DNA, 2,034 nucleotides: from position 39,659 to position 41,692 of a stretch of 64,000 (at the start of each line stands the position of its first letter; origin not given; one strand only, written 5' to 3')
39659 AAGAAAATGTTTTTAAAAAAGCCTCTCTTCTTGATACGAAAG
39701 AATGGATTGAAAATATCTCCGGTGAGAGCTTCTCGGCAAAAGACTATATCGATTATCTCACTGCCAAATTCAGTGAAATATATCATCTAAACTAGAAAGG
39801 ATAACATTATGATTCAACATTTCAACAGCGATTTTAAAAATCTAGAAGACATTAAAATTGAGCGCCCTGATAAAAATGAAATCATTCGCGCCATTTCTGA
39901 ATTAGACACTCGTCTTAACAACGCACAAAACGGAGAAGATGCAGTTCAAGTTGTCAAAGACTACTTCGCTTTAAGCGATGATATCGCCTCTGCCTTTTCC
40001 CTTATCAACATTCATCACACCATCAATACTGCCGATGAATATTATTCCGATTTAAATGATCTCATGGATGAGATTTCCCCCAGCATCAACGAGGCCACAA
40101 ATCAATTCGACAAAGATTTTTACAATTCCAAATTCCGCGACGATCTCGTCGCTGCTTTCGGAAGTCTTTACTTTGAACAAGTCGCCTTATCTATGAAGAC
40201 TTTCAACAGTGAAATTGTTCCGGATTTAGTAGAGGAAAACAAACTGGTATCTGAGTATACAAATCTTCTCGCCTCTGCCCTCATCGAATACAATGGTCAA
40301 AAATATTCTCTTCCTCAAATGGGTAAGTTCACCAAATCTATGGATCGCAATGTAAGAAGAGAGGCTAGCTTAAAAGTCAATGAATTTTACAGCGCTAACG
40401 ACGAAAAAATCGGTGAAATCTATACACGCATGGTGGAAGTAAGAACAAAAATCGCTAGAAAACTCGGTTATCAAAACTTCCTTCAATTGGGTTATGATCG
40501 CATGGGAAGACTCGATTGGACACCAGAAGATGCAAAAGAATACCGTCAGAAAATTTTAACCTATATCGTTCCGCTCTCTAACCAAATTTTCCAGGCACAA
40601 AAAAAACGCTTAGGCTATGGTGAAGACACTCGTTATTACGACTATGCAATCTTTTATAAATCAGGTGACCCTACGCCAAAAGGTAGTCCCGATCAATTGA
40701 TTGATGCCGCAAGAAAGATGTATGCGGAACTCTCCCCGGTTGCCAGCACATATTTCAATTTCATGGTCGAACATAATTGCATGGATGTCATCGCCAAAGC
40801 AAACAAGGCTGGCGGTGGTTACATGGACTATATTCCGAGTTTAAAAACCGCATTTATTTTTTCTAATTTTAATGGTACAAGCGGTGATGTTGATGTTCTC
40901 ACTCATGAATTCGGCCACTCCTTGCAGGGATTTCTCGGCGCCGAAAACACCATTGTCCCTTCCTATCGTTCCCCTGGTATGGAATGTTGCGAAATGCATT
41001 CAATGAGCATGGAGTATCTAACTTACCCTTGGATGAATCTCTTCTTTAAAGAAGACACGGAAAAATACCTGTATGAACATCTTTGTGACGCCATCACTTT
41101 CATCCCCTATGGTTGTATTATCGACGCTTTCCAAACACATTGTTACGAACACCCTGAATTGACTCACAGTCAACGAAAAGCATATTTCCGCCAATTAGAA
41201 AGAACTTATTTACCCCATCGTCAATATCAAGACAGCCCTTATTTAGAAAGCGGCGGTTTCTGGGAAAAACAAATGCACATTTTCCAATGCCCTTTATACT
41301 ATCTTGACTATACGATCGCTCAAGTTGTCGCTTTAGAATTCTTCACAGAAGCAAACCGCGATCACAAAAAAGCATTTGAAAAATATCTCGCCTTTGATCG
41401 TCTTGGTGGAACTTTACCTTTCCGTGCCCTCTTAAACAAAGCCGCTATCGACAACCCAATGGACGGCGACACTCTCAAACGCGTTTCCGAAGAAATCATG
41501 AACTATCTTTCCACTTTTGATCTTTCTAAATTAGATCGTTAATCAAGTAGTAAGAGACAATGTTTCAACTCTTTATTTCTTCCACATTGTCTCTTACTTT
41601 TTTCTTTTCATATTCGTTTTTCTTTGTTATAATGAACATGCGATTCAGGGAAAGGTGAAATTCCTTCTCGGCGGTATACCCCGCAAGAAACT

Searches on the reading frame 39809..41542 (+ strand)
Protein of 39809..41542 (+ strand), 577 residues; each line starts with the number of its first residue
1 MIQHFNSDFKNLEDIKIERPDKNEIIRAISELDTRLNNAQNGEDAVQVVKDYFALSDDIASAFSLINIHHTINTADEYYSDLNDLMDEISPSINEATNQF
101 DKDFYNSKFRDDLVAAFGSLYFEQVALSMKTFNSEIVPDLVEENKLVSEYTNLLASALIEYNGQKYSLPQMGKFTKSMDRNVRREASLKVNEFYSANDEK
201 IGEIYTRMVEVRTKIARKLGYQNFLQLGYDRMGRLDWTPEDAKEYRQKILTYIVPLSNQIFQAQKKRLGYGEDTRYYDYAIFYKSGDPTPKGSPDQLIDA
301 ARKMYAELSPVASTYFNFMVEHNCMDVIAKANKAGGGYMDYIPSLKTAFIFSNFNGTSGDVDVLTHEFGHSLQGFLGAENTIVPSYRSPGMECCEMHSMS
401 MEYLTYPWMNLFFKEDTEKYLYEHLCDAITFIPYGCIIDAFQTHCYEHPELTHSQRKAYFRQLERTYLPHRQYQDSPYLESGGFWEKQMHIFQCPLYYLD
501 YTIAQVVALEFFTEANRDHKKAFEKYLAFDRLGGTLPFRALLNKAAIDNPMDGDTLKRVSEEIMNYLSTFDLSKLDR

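Call 52: search_protein_families(library=pfam, proteins=[window:39809-41542:+], max_evalue=0.00001)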
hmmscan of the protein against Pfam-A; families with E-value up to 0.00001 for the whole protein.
window:39809-41542:+ (577 aa): 1 family
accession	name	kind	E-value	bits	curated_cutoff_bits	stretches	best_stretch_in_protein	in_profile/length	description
PF01432.26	Peptidase_M3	-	5.6e-24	85.7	27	1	175-558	3-454/457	Peptidase family M3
